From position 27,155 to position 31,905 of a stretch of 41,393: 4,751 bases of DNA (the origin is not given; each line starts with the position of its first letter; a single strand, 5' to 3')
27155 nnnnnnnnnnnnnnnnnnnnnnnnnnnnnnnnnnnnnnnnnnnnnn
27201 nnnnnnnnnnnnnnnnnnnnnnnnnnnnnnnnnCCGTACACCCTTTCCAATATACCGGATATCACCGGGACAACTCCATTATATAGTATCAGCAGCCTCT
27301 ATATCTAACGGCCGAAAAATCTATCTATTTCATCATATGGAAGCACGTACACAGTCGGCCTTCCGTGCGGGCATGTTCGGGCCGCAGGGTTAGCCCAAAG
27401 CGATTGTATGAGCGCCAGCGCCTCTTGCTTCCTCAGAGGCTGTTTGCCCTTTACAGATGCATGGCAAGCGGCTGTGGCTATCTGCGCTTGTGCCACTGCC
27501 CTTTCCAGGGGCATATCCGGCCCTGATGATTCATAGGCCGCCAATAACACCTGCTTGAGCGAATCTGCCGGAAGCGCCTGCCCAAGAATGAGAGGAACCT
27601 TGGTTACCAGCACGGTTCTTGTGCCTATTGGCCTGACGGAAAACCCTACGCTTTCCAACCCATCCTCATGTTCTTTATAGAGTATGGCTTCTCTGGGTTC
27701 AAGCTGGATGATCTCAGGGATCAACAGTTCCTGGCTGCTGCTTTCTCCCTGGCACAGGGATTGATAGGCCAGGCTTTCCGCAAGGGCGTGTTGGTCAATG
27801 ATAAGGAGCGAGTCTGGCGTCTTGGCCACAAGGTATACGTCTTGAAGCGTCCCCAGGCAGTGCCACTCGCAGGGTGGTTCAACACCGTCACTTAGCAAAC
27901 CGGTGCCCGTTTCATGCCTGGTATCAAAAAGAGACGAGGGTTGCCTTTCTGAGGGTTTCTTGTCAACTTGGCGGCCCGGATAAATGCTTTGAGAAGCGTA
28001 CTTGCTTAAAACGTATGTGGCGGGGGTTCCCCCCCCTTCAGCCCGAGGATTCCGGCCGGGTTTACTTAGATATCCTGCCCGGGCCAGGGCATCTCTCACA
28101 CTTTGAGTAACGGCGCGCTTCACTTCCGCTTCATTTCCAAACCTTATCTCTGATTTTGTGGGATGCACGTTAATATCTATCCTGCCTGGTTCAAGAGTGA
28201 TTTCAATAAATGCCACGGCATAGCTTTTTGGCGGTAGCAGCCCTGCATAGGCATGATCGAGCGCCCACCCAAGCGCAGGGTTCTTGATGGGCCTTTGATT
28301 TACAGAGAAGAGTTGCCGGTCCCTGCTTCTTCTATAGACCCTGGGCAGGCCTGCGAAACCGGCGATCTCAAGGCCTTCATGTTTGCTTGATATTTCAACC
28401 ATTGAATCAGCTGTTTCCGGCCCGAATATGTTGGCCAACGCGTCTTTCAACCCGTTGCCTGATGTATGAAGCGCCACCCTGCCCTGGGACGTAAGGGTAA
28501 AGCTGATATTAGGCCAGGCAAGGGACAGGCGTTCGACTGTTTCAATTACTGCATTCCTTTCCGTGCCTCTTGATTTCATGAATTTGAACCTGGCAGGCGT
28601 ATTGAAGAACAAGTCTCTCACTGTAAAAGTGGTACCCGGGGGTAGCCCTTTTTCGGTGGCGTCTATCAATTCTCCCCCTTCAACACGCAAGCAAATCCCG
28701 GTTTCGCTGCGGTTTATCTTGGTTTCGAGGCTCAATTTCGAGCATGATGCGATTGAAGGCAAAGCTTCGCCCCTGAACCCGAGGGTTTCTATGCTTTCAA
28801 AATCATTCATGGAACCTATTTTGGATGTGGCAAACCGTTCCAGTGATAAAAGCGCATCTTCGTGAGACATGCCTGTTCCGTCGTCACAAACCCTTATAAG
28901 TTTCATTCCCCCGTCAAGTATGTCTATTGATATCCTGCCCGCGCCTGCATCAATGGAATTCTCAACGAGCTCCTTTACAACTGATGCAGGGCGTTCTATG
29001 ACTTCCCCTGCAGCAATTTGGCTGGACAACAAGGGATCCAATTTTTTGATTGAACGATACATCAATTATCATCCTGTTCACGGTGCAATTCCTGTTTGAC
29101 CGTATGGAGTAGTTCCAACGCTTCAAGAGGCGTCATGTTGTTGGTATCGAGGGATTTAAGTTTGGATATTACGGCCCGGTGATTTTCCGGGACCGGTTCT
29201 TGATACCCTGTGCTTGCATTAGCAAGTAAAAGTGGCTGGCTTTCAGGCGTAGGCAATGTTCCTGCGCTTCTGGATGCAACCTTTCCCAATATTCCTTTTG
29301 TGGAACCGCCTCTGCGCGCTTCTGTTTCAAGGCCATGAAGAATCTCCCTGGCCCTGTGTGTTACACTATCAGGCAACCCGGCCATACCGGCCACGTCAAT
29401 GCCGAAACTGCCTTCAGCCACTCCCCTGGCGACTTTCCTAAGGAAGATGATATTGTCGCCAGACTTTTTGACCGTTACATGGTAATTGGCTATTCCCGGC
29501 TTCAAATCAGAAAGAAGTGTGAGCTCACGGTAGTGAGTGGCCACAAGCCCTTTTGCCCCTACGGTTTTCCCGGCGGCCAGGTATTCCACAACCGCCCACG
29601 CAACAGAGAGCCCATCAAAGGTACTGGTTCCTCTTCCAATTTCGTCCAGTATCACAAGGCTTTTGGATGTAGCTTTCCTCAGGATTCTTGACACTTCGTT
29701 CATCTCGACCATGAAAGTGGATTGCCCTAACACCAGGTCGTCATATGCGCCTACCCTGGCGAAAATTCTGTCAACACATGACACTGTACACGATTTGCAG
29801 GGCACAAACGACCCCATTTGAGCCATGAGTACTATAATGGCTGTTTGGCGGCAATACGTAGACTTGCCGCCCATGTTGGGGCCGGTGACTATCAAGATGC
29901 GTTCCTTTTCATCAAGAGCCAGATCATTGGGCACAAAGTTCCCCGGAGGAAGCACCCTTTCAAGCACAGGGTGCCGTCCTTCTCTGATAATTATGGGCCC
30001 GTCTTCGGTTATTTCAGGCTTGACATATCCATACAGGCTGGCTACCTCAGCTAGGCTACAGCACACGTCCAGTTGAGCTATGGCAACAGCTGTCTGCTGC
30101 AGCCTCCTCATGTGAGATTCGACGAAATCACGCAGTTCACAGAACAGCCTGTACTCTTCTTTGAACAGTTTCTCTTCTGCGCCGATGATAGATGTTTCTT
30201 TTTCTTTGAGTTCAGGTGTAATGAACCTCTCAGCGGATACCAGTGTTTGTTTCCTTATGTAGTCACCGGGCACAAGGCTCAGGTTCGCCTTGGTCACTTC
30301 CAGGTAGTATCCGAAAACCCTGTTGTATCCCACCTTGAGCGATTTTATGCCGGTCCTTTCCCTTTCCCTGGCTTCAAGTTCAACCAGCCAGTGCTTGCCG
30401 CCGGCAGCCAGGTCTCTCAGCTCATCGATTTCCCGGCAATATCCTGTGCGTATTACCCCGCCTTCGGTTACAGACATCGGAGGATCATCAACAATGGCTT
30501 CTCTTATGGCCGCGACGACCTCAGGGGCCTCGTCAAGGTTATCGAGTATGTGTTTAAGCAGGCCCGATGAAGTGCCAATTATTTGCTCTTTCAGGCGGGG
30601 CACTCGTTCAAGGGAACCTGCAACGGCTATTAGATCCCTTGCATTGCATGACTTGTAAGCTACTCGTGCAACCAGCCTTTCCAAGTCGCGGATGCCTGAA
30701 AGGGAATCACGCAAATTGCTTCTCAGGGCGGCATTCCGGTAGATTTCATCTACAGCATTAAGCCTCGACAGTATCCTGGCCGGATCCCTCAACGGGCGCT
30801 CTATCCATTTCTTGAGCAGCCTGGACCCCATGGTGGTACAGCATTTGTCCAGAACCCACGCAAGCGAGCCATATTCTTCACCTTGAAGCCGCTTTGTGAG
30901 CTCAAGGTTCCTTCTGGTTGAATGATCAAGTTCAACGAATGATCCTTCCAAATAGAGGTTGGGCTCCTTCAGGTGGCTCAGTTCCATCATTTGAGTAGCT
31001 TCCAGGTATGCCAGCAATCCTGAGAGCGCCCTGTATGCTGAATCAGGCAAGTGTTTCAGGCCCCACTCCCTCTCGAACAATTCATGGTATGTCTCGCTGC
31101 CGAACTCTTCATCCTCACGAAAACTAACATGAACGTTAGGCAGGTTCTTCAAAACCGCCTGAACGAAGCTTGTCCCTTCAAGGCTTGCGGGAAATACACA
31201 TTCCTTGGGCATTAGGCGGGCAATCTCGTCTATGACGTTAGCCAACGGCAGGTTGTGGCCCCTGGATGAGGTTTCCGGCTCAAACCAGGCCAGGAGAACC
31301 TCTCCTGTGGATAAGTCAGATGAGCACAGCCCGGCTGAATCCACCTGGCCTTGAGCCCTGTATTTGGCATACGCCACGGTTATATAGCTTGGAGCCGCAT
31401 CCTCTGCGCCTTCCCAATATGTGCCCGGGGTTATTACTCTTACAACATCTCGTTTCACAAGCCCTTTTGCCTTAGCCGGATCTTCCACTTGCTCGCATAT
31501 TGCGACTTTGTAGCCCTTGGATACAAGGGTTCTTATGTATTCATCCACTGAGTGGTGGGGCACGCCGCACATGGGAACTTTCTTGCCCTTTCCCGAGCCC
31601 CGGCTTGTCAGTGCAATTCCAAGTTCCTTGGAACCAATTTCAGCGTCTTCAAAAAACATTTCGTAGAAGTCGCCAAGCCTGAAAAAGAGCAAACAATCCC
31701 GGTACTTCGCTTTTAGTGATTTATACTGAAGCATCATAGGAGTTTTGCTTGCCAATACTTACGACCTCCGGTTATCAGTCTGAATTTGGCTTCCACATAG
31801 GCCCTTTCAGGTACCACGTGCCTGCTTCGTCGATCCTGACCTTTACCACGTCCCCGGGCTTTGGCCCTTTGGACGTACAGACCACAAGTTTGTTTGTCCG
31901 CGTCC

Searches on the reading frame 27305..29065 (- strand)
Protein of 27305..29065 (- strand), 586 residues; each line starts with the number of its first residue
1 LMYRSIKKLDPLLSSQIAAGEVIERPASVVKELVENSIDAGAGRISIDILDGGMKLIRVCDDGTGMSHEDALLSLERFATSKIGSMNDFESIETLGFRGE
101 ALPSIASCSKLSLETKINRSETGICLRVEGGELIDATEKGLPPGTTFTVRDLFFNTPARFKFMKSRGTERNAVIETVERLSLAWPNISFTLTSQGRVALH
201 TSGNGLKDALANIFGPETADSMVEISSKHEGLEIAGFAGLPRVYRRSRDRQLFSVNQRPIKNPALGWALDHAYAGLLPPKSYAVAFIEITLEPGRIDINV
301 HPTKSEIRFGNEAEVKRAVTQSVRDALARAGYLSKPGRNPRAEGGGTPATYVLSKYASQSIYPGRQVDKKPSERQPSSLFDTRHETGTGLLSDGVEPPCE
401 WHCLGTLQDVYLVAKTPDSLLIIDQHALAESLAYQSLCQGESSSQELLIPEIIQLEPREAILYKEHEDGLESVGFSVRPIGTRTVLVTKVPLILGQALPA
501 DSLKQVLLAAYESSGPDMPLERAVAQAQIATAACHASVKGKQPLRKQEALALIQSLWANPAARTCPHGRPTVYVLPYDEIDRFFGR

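Call 35: search_protein_families(library=ncbifam, proteins=[window:27305-29065:-], max_evalue=1e-10)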
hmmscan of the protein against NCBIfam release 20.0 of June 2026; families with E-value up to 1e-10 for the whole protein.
window:27305-29065:- (586 aa): 8 families
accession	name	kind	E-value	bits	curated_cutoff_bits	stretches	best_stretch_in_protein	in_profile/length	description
TIGR00585.2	mutl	equivalog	4.5e-148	494.6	180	2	6-342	1-337/555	DNA mismatch repair endonuclease MutL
NF000953.0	PRK00095.2-4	equivalog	3.8e-137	458.8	693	2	5-333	2-334/611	DNA mismatch repair endonuclease MutL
NF000949.0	PRK00095.1-2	equivalog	2.7e-130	436.3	750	2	3-331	4-329/634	DNA mismatch repair endonuclease MutL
NF000950.0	PRK00095.1-3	equivalog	5e-130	434.9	756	2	5-330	3-328/641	DNA mismatch repair endonuclease MutL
NF000952.0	PRK00095.2-2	subfamily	2.5e-114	383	840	2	5-329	2-329/623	DNA mismatch repair endonuclease MutL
NF000948.0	PRK00095.1-1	equivalog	1.4e-95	321.5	701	1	5-335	2-337/625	DNA mismatch repair endonuclease MutL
NF000954.0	PRK00095.2-5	equivalog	1.1e-77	261.8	937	1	4-496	5-510/588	DNA mismatch repair endonuclease MutL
NF000951.0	PRK00095.2-1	equivalog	7.1e-77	259.3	391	2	4-329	3-334/559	DNA mismatch repair endonuclease MutL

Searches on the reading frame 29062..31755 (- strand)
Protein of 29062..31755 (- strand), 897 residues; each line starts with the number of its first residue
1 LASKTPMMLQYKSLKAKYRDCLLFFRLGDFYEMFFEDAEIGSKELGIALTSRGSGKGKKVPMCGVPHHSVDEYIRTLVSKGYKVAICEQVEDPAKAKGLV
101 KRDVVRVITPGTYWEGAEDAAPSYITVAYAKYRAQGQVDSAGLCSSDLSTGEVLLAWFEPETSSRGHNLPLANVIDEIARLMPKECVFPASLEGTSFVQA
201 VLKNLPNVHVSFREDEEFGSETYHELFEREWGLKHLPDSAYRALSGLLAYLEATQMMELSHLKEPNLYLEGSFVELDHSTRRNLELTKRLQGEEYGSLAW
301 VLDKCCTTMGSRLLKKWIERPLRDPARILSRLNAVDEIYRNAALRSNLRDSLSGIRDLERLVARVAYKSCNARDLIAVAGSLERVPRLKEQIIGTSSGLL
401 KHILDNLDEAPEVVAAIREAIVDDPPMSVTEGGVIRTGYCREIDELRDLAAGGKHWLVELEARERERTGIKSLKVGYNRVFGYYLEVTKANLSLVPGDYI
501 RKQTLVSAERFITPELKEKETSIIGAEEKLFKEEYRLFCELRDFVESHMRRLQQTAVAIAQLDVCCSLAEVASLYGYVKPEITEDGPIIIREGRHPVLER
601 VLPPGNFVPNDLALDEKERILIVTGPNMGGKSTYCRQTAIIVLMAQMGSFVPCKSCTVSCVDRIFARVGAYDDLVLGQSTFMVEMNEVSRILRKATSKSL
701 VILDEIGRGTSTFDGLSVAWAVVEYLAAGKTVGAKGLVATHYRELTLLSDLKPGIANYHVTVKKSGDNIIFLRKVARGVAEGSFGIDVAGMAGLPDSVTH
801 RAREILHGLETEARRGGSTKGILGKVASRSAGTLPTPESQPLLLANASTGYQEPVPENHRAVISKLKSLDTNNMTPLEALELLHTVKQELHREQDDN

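Call 35: search_protein_families(library=ncbifam, proteins=[window:29062-31755:-], max_evalue=1e-10)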
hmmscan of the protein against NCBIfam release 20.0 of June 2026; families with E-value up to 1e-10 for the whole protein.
window:29062-31755:- (897 aa): 4 families
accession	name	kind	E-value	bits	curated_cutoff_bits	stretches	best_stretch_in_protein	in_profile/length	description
NF003810.1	PRK05399.1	equivalog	1.2e-300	999.9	480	1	5-810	2-793/793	DNA mismatch repair protein MutS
TIGR01070.1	mutS1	equivalog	8.3e-287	954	641.7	1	5-888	2-840/840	DNA mismatch repair protein MutS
TIGR01069.2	mutS2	equivalog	2.6e-57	194.7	400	1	525-809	237-514/790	endonuclease MutS2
NF052383.1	ATPase_KamC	equivalog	1.3e-47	162.8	300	1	344-746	55-432/508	lysine 5,6-aminomutase reactivase ATPase KamC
